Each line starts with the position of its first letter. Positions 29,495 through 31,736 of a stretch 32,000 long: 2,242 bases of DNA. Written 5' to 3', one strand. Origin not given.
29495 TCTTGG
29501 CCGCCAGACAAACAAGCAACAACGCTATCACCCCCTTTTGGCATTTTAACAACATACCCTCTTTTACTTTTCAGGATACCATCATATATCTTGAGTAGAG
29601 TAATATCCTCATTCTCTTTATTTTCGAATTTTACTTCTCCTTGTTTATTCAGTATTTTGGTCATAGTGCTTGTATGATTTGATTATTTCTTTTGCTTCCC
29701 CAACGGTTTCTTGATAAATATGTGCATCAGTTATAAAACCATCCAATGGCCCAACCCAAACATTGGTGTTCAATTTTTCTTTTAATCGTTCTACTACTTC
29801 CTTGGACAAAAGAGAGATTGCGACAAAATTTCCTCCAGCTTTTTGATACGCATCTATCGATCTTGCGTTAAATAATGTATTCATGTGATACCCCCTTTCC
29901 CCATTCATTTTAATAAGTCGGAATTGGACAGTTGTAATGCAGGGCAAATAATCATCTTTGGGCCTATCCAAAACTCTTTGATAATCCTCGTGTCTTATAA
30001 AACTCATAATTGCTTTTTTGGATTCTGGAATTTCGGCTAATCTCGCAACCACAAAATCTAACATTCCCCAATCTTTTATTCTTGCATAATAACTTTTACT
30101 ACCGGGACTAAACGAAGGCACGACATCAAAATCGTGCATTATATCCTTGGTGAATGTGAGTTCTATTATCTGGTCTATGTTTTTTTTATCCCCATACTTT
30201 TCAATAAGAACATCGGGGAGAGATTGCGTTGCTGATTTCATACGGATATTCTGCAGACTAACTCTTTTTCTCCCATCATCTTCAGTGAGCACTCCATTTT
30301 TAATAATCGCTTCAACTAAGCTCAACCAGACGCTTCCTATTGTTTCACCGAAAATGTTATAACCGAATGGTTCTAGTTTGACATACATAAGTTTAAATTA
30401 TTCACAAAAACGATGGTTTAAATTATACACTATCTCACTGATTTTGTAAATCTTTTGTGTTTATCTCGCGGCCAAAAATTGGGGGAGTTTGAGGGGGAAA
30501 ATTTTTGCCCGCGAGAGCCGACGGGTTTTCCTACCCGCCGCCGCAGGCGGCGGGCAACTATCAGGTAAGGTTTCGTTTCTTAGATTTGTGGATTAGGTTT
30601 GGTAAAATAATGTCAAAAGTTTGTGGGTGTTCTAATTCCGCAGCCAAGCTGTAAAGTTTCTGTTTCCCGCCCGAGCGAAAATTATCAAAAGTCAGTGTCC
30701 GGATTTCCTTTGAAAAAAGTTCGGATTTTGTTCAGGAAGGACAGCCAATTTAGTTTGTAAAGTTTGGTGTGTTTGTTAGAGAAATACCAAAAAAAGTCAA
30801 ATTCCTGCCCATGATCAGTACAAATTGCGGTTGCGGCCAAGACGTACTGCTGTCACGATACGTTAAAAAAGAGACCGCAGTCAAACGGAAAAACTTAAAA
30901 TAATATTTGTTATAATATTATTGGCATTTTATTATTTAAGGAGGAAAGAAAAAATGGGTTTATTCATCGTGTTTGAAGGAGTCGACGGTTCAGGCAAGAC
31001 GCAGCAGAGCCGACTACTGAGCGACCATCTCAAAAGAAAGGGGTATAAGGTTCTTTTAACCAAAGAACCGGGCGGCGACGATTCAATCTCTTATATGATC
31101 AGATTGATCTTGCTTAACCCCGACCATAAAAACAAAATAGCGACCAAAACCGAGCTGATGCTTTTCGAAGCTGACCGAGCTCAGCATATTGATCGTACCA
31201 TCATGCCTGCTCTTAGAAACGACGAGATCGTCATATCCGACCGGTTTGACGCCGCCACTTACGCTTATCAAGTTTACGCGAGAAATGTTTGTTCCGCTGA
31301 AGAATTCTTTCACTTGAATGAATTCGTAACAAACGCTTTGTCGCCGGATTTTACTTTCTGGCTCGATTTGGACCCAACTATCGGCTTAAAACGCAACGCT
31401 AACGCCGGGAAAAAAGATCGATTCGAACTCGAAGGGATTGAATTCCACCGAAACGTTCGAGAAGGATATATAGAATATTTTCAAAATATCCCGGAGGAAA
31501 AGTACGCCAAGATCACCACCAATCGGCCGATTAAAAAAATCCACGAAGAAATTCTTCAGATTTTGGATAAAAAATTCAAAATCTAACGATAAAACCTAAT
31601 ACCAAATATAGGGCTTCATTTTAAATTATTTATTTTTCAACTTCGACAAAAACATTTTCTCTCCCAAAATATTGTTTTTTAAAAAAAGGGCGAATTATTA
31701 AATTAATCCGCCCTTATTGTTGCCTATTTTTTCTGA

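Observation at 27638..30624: Pair of 202-bp inverted repeats (194/202 identical, no gaps) bracketing the cassette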

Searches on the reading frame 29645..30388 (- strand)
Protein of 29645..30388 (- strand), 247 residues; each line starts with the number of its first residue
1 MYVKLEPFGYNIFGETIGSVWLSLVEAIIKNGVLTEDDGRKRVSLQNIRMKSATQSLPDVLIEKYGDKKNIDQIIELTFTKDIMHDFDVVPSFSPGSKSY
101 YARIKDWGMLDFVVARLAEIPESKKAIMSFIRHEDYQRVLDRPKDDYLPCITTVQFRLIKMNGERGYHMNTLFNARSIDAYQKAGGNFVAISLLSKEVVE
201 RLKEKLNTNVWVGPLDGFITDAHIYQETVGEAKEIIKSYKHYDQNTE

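Call 10: search_protein_families(library=pfam, proteins=[window:29645-30388:-], max_evalue=0.01)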
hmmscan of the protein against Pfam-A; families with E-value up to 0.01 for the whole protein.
window:29645-30388:- (247 aa): 1 family
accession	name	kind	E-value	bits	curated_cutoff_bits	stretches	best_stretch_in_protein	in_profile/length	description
PF00303.24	Thymidylat_synt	-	3.2e-07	30.2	24.3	1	108-237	110-223/266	Thymidylate synthase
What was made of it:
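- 29645..30388 (-): Thymidylate-synthase-like gene (247 aa), first gene of the operon. Pfam Thymidylat_synt E = 3.2e-7 (call 10).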

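Call 11: search_protein_families(library=padloc, proteins=[window:29645-30388:-], max_evalue=0.01)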
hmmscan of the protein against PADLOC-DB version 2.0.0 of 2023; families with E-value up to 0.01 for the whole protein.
window:29645-30388:- (247 aa): 0 families

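Call 83: search_protein_families(library=ncbifam, proteins=[window:29645-30388:-], max_evalue=0.01)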
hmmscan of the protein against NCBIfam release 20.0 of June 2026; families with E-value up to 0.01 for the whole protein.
window:29645-30388:- (247 aa): 2 families
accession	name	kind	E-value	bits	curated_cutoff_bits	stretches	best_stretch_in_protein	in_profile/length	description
TIGR03283.1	thy_syn_methano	equivalog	1.4e-09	37.8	174.55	1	14-228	5-197/201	thymidylate synthase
NF002495.0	PRK01827.1-1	equivalog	2.3e-06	27.3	327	1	45-238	59-234/279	thymidylate synthase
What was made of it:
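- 29645..30388 (-): NCBIfam hits far below cutoff (call 83).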

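Call 84: search_solved_structures(query=window:29645-30388:-, max_evalue=0.01)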
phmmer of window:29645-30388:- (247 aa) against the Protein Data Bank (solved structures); distinct sequences matched with E-value up to 0.01: 0.
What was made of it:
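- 29645..30388 (-): No PDB sequence match (call 84).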

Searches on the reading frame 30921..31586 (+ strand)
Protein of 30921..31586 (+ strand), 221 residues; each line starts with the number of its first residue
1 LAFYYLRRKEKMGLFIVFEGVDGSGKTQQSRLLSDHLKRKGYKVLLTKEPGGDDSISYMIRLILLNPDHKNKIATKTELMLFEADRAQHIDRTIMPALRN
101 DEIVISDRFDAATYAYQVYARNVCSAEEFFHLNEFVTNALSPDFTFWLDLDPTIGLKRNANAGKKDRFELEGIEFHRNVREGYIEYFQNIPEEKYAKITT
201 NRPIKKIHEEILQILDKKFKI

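Call 10: search_protein_families(library=pfam, proteins=[window:30921-31586:+], max_evalue=0.01)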
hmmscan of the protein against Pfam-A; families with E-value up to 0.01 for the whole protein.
window:30921-31586:+ (221 aa): 3 families
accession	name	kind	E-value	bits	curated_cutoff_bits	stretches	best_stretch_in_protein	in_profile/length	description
PF02223.23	Thymidylate_kin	-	7.6e-44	150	27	1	18-211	1-185/185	Thymidylate kinase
PF03976.20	PPK2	-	0.004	17.2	22.3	1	8-64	26-83/229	Polyphosphate kinase 2 (PPK2)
PF13521.12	AAA_28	-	0.0052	17.4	27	0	16-132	2-101/164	AAA domain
